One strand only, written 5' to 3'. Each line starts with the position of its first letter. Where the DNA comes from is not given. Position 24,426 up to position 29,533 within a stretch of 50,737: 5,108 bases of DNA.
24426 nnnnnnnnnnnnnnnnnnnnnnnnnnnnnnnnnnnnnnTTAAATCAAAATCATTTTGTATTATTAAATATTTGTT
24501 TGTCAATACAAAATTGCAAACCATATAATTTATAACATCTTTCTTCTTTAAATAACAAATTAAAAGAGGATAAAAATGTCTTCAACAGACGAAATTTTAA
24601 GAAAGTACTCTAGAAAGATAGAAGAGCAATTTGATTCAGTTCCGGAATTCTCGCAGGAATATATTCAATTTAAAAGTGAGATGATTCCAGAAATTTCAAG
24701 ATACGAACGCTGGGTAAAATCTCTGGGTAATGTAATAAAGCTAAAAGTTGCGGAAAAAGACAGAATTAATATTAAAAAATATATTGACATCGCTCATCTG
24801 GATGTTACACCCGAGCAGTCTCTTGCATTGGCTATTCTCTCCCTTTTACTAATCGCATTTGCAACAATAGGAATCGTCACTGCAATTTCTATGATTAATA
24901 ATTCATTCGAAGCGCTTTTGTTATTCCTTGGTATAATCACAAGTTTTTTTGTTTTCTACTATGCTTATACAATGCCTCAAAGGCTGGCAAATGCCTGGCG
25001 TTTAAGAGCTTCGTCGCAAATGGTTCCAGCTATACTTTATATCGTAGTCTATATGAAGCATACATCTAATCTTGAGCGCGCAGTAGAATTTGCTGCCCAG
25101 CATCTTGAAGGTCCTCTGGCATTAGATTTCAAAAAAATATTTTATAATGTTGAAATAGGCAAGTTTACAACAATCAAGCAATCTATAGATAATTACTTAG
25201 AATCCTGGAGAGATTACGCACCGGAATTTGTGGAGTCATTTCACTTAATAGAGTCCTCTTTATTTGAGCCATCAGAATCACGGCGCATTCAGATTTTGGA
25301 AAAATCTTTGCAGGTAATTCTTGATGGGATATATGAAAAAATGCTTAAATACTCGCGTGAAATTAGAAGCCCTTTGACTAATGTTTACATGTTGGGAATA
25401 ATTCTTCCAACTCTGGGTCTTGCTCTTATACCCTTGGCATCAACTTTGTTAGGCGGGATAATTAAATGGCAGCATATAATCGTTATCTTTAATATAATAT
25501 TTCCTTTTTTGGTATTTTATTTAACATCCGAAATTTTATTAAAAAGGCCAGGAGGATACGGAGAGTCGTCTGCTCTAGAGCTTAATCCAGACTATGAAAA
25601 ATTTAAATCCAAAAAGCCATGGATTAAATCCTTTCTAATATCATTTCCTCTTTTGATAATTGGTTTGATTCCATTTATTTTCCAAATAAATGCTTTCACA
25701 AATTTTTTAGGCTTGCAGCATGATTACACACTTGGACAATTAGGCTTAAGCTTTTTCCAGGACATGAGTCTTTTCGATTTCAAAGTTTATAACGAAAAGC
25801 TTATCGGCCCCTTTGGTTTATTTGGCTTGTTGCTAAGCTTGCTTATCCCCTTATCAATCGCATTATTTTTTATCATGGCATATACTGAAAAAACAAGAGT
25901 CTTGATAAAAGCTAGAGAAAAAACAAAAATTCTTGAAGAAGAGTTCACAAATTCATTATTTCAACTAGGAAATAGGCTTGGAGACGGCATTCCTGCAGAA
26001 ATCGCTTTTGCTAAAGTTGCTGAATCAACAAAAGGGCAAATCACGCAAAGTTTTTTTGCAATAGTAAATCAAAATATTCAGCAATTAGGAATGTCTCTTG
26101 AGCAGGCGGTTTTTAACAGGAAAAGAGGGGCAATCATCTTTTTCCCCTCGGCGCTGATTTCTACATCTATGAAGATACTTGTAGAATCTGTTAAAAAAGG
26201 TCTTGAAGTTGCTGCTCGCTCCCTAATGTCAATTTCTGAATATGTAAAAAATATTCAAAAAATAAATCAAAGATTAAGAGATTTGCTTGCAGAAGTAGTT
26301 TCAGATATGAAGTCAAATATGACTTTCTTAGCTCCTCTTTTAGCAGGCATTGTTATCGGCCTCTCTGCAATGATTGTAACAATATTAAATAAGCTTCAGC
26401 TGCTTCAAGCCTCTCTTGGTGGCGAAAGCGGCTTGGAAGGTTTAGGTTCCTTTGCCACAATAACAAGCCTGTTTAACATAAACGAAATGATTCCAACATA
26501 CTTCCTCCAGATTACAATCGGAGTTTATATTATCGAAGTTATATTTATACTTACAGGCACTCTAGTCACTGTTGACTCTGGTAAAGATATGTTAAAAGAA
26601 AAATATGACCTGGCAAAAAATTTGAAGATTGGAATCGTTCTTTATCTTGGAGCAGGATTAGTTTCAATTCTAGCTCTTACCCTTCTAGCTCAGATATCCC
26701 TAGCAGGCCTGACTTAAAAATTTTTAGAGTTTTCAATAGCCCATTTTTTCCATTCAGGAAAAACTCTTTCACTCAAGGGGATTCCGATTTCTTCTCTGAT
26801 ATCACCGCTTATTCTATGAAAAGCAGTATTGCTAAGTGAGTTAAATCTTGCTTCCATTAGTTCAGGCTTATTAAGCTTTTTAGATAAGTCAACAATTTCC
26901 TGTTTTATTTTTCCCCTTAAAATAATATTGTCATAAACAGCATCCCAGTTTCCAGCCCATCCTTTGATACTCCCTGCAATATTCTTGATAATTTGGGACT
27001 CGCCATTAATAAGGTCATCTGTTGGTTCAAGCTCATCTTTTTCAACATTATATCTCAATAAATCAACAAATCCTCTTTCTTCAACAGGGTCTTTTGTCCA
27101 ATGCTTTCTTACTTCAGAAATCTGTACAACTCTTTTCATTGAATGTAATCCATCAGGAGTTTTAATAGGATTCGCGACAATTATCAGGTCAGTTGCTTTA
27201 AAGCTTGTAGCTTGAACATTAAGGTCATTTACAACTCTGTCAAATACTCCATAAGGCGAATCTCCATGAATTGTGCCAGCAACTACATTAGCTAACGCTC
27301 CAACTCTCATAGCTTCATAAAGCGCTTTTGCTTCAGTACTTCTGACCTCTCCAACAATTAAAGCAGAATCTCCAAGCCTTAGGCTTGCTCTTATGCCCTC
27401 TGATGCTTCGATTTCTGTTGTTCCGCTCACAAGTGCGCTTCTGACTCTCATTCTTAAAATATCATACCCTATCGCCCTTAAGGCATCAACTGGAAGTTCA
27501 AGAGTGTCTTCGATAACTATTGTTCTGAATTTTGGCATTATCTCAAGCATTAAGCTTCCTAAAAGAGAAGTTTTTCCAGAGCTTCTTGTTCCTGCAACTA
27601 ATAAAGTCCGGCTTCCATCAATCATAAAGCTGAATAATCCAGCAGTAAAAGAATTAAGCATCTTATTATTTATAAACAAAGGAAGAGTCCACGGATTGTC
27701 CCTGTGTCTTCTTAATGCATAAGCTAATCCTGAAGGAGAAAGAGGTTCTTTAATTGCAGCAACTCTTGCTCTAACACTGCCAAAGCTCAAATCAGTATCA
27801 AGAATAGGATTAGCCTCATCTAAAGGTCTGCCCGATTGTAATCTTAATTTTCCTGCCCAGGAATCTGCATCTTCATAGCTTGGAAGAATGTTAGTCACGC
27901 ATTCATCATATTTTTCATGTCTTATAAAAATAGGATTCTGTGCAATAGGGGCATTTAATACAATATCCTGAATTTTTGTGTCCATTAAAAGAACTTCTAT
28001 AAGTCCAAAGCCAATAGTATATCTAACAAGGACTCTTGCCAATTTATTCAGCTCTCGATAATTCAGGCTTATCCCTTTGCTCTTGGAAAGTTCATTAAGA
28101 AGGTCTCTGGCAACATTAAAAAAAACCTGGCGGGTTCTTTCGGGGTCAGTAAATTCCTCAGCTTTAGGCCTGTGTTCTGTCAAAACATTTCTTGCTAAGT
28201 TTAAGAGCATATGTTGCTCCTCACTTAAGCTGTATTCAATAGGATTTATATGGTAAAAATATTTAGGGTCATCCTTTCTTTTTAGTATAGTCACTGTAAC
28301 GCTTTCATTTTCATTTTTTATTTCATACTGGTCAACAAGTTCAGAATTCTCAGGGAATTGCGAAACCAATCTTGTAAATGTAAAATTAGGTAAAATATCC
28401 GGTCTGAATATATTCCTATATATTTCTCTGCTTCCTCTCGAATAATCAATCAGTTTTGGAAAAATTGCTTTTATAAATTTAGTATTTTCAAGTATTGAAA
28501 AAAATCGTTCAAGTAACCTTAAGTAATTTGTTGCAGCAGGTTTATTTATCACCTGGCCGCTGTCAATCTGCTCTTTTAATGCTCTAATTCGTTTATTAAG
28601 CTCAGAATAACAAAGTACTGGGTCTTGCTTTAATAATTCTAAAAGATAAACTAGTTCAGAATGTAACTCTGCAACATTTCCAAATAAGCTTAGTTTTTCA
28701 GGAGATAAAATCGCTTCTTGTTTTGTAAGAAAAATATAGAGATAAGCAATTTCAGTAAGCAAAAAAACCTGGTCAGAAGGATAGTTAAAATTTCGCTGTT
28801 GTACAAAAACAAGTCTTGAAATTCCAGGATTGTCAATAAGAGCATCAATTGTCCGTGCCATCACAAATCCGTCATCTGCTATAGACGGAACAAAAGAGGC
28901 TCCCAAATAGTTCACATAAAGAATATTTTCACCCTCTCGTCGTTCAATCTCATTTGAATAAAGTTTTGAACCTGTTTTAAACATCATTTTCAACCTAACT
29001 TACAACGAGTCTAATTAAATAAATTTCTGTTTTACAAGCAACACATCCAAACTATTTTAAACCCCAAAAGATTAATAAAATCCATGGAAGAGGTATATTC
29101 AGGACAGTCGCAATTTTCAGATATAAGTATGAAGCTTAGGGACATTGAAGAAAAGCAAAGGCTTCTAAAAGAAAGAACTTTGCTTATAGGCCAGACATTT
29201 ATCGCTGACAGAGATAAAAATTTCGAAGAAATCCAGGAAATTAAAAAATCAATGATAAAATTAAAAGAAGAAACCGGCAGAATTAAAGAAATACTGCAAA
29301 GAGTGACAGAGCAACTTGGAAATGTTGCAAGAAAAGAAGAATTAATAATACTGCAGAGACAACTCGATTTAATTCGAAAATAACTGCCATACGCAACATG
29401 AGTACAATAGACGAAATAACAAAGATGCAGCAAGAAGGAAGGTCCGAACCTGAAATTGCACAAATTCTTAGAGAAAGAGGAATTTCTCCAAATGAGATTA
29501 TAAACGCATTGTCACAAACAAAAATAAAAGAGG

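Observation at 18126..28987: Ten-gene prepilin-like operon with PilC/TadC-like and PilB/FlaI-like genes: an expanded type IV pilus (Tad/Epd-like) locus beside giant adhesins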

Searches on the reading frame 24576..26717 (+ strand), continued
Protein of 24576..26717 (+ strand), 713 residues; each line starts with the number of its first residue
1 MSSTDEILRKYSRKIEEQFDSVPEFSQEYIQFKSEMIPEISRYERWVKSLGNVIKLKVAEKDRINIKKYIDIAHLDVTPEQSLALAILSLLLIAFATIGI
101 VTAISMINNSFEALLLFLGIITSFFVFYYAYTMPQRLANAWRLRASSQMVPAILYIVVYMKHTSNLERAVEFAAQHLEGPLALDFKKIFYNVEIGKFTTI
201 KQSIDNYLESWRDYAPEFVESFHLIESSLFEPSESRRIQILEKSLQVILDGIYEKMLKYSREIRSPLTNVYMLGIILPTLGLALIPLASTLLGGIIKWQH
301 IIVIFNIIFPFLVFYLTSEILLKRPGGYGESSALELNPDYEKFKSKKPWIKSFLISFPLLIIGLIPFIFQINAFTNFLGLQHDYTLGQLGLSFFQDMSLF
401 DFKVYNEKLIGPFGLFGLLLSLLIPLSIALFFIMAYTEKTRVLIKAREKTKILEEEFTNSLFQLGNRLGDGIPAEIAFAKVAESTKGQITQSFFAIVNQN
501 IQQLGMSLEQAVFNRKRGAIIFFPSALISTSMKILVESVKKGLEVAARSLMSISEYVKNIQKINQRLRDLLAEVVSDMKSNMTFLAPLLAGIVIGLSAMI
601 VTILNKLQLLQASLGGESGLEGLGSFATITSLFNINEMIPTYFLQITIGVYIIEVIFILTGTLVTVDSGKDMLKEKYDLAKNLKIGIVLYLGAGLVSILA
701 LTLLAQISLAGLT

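Call 69: search_protein_families(library=pfam, proteins=[L001:1532-2359:-, L003:3252-4079:-], max_evalue=0.001)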
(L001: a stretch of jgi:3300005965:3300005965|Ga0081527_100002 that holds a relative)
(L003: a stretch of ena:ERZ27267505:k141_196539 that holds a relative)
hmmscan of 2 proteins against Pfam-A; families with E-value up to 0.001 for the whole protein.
L001:1532-2359:- (275 aa): 1 family
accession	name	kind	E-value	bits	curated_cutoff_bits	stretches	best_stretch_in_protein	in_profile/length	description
PF01478.23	Peptidase_A24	-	5.2e-09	36.9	26.5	1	10-114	2-102/104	Type IV leader peptidase family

L003:3252-4079:- (275 aa): 1 family
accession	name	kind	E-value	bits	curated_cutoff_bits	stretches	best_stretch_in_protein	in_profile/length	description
PF01478.23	Peptidase_A24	-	4.8e-11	43.5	26.5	1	11-122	3-103/104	Type IV leader peptidase family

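Call 75: search_protein_representatives(alignment_id=A1)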
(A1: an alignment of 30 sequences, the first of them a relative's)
Query: 30 sequences, 716 profile positions. Proteins with E-value up to 0.001 (for the whole library): 1166; up to 1e-10: 843; up to 1e-30: 469. The best 150 are listed.
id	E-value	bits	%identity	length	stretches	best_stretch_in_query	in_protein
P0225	0.0e+00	1047.8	-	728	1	3-713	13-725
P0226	1.4e-215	734.5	-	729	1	4-710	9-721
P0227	5.5e-209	712.7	-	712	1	3-714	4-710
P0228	1.8e-206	704.4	-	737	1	3-715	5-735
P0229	8.3e-193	659.2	-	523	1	335-715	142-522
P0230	4.0e-187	640.4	-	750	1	5-708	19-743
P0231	1.7e-186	638.4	-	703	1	24-709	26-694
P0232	1.5e-181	622.0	-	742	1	3-715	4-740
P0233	4.5e-180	617.1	-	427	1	287-714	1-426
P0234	1.5e-179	615.4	-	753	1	1-708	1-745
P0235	1.3e-173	595.8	-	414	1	6-407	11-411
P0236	9.1e-173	592.9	-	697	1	22-711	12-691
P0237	2.3e-170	585.0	-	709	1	1-710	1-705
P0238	2.6e-170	584.8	-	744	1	5-714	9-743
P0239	8.4e-168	576.5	-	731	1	10-713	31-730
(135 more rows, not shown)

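Call 78: search_solved_structures(query=A3, max_evalue=10, show_alignments=2)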
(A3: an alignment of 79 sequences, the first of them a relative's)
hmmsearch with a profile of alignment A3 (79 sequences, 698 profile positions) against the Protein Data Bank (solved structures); distinct sequences matched with E-value up to 10: 8.
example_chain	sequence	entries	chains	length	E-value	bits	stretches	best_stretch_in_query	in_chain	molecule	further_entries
2vma_A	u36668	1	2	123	0.22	12.9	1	444-496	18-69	GENERAL SECRETION PATHWAY PROTEIN F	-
2vmb_A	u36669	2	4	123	0.22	12.9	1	444-496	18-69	GENERAL SECRETION PATHWAY PROTEIN F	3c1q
7x9c_R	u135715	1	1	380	1.4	10.2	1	341-446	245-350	Neuropeptide Y receptor type 4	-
5hhe_D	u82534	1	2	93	1.9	9.7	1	7-61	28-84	Beclin-1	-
1pc2_A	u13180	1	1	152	2.6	9.3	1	15-98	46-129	mitochondria fission protein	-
9uan_B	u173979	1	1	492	3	9.1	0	187-217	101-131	miniGq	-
9lay_C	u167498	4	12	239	3.5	8.9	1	627-682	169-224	Succinate dehydrogenase (Or fumarate reductase) cytochrome b subunit, b558 family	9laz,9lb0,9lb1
3q8t_A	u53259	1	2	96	4.5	8.5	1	7-61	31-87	Beclin-1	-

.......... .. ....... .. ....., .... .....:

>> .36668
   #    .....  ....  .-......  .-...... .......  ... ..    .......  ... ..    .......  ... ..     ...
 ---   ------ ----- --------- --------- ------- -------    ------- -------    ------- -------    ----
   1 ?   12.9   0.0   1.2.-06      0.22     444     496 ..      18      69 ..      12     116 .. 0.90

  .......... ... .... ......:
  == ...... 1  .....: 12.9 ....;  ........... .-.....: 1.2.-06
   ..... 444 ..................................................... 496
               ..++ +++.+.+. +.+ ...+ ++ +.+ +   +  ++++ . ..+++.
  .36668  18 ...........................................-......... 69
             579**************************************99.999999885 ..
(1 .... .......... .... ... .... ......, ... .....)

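Call 80: search_protein_families(library=pfam, alignment_id=A4, max_evalue=0.01)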
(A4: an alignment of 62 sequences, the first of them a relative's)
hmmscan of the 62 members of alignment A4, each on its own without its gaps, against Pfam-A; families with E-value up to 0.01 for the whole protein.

A. member 1, P0001 (713 aa): 1 family
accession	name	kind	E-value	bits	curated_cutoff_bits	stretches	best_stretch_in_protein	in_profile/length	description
PF09843.14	DUF2070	-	0.005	15.7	30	1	68-164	57-149/561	Predicted membrane protein (DUF2070)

B. families by the number of members that match (of 62 scanned): 11 families
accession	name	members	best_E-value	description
PF00482.28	T2SSF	31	3.2e-10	Type II secretion system (T2SS), protein F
PF20990.2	DUF2207_C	4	4.8e-05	Predicted membrane protein (DUF2207) C-terminal domain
PF09548.15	Spore_III_AB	3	1.3e-05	Stage III sporulation protein AB (spore_III_AB)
PF06687.17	SUR7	1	0.0018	SUR7/PalI family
PF22271.1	DUF6955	1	0.0036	Family of unknown function (DUF6955)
PF08638.16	Med14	1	0.0037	Mediator complex subunit MED14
PF04145.20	Ctr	1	0.0049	Ctr copper transporter family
PF09843.14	DUF2070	1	0.005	Predicted membrane protein (DUF2070)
PF20572.3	DUF6781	1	0.0065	Family of unknown function (DUF6781)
PF20237.3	DUF6594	1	0.0067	Family of unknown function (DUF6594)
PF03839.21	Sec62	1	0.0068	Translocation protein Sec62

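Call 86: search_protein_families(library=ncbifam, proteins=[L001:1532-2359:-, L003:3252-4079:-], max_evalue=1)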
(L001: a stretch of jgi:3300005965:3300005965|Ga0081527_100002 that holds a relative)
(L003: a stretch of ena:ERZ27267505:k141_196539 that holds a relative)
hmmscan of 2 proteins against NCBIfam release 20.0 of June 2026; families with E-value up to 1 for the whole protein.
L001:1532-2359:- (275 aa): 1 family
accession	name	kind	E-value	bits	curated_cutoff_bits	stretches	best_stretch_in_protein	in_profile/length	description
NF040695.1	FlaK_Arch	equivalog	9.1e-09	35.2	330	1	9-112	4-104/230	preflagellin peptidase FlaK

L003:3252-4079:- (275 aa): 1 family
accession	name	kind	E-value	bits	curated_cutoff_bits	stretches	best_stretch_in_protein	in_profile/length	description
NF040695.1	FlaK_Arch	equivalog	2.4e-09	37.1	330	1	8-100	5-94/230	preflagellin peptidase FlaK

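Call 90: search_protein_families(library=pfam, proteins=[L001:8254-9777:-, L025:8154-9767:-, L034:12365-14182:+, L029:3600-5003:-, L029:8440-9708:-, L042:8222-9769:-, L058:12719-14434:+, L040:6702-8081:-, L065:13374-14807:+, L057:9551-10996:+], max_evalue=0.01)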
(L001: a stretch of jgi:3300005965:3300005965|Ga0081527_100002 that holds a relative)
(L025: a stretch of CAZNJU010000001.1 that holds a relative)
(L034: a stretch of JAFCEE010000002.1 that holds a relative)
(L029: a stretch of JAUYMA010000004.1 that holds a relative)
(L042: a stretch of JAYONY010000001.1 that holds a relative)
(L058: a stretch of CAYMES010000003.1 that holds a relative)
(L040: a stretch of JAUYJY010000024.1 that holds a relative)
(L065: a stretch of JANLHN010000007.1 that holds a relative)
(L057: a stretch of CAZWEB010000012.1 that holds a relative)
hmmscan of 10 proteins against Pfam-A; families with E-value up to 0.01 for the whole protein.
L001:8254-9777:- (507 aa): 0 families

L025:8154-9767:- (537 aa): 0 families

L034:12365-14182:+ (605 aa): 0 families

L029:3600-5003:- (467 aa): 1 family
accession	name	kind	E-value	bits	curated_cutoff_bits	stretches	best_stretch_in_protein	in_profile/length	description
PF13529.12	Peptidase_C39_2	-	0.0092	17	24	0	316-418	16-123/143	Peptidase_C39 like family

L029:8440-9708:- (422 aa): 0 families

L042:8222-9769:- (515 aa): 0 families

L058:12719-14434:+ (571 aa): 0 families

L040:6702-8081:- (459 aa): 0 families

L065:13374-14807:+ (477 aa): 0 families

L057:9551-10996:+ (481 aa): 0 families

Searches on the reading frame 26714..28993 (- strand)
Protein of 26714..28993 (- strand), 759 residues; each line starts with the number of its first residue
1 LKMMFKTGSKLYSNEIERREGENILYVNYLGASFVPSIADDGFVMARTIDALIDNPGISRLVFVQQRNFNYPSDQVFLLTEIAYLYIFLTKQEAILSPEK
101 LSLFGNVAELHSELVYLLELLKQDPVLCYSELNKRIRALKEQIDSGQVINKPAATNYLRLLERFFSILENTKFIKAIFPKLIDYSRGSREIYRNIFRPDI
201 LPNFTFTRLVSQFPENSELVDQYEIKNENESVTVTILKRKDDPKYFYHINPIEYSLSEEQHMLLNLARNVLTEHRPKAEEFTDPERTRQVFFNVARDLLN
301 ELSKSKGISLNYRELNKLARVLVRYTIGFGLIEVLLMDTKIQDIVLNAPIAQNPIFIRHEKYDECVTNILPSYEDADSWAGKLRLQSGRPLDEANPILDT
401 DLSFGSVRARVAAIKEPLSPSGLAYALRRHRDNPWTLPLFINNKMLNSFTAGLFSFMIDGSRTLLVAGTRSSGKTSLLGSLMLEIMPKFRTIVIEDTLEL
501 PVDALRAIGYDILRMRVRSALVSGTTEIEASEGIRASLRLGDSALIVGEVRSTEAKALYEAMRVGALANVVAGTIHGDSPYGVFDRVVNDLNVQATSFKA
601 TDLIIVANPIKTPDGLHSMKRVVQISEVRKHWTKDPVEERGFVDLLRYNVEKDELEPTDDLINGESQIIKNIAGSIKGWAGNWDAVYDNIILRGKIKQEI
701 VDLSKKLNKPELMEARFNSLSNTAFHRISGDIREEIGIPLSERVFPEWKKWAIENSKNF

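Call 5: search_protein_families(library=pfam, proteins=[window:26714-28993:-], max_evalue=1)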
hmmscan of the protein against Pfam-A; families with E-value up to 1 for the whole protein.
window:26714-28993:- (759 aa): 3 families
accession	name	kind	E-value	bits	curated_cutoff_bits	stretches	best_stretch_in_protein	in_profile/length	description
PF00437.27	T2SSE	-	5.2e-12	45.5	24.9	1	417-607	100-274/370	Type II/IV secretion system protein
PF13191.12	AAA_16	-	0.031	15.2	32.6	1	460-562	22-120/167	AAA ATPase domain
PF20720.3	nSTAND3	-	0.14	12.3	27.2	0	459-497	15-54/155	Novel STAND NTPase 3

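Call 6: search_protein_families(library=ncbifam, proteins=[window:26714-28993:-], max_evalue=1)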
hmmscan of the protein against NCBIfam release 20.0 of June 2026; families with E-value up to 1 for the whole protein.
window:26714-28993:- (759 aa): 14 families
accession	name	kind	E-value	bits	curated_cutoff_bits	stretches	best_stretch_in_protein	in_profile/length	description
TIGR03819.1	heli_sec_ATPase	hypoth_equivalog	1.5e-35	123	373.15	1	302-587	25-297/340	TadA family conjugal transfer-associated ATPase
NF058587.1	archaellum_moto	equivalog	6.9e-35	120.8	550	1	229-702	37-501/527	archaellum flagellar ATPase motor FlaI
TIGR02782.1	TrbB_P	equivalog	6.7e-17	61.7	304.55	1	333-594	15-259/303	P-type conjugative transfer ATPase TrbB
NF053672.1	bindosome_BasE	exception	1.9e-16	59.9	1000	1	215-682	36-473/512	bindosome assembly system ATPase subunit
TIGR02788.1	VirB11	equivalog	1e-13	51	249.95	1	456-589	139-264/308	P-type DNA transfer ATPase VirB11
NF010469.0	PRK13894.1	subfamily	3.1e-12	46.5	508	1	324-593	20-270/320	conjugal transfer ATPase TrbB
NF041000.1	ATPase_ComGA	equivalog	1.3e-10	40.8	300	1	461-605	128-259/267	competence type IV pilus ATPase ComGA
NF010425.0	PRK13851.1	equivalog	4.7e-10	38.9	461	1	456-601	157-296/344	type IV secretion system protein VirB11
NF010407.0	PRK13833.1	subfamily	1e-08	35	499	1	391-587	77-259/323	conjugal transfer protein TrbB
NF010475.0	PRK13900.1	equivalog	6.8e-08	31.9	389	1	440-583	143-275/333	type IV secretion system ATPase VirB11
TIGR02525.1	plasmid_TraJ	equivalog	4.7e-05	22.5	368.3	1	453-615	141-303/372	plasmid transfer ATPase TraJ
TIGR01420.1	pilT_fam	subfamily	0.00012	21.4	319.1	1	464-589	125-241/343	PilT/PilU family type 4a pilus ATPase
NF053534.1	T4PilAsmATPsTfpB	equivalog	0.0013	17.3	850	1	463-608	338-469/584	type IV pilus assembly ATPase TfpB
TIGR02533.1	type_II_gspE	equivalog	0.0065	15.2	630.25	1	463-591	245-359/486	type II secretion system ATPase GspE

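Call 8: search_solved_structures(query=window:26714-28993:-, max_evalue=0.001)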
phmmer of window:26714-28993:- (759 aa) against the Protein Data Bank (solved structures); distinct sequences matched with E-value up to 0.001: 8.
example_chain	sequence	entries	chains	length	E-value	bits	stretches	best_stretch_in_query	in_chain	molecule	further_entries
2oap_1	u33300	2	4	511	8.2e-30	106.9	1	212-608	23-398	Type II secretion system protein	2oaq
8rkd_E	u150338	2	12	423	3e-20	75.3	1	295-591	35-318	Pilus assembly ATPase CpaF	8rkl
8rjf_A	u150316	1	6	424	3e-20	75.3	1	295-591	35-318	Pilus assembly ATPase CpaF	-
9e24_A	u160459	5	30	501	4.9e-20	74.6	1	295-591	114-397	CpaF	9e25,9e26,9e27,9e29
4ii7_A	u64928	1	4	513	4.3e-16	61.6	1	323-653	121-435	FlaI ATPase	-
4ihq_A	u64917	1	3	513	2.9e-15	58.8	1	323-653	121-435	FlaI ATPase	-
6bge_A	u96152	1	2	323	0.00036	22.1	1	456-591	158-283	VirB11-like protein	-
1g6o_A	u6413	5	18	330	0.00038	22.1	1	456-591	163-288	CAG-ALPHA | virB11 homolog | Cag-alfa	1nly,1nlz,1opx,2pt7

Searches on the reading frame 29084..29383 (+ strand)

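Call 6: search_protein_families(library=ncbifam, proteins=[window:29084-29383:+], max_evalue=1)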
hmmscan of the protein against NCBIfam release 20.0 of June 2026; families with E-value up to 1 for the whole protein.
window:29084-29383:+ (99 aa): 1 family
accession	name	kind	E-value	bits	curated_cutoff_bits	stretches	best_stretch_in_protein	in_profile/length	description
NF047515.1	SpiroCoCo_C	equivalog_domain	0.0013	17.9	125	1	8-88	127-206/313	SpiroCoCo family coiled-coil protein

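Call 7: search_protein_families(library=pfam, proteins=[window:29084-29383:+], max_evalue=0.1)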
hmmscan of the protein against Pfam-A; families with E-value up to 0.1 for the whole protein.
window:29084-29383:+ (99 aa): 4 families
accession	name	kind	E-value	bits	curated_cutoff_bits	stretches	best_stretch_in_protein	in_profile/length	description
PF02403.27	Seryl_tRNA_N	-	0.013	16.1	28.2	1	21-81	45-107/108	Seryl-tRNA synthetase N-terminal domain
PF25610.1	HR1_TOCA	-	0.032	15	27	0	42-76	54-88/90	TOCA family HR1 domain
PF10382.14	ZGRF1-like_N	-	0.064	14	23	1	11-63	19-72/80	DNA helicase ZGRF1-like, N-terminal domain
PF03961.19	FapA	-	0.071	13.2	31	1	9-91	156-239/272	Flagellar Assembly Protein A beta solenoid domain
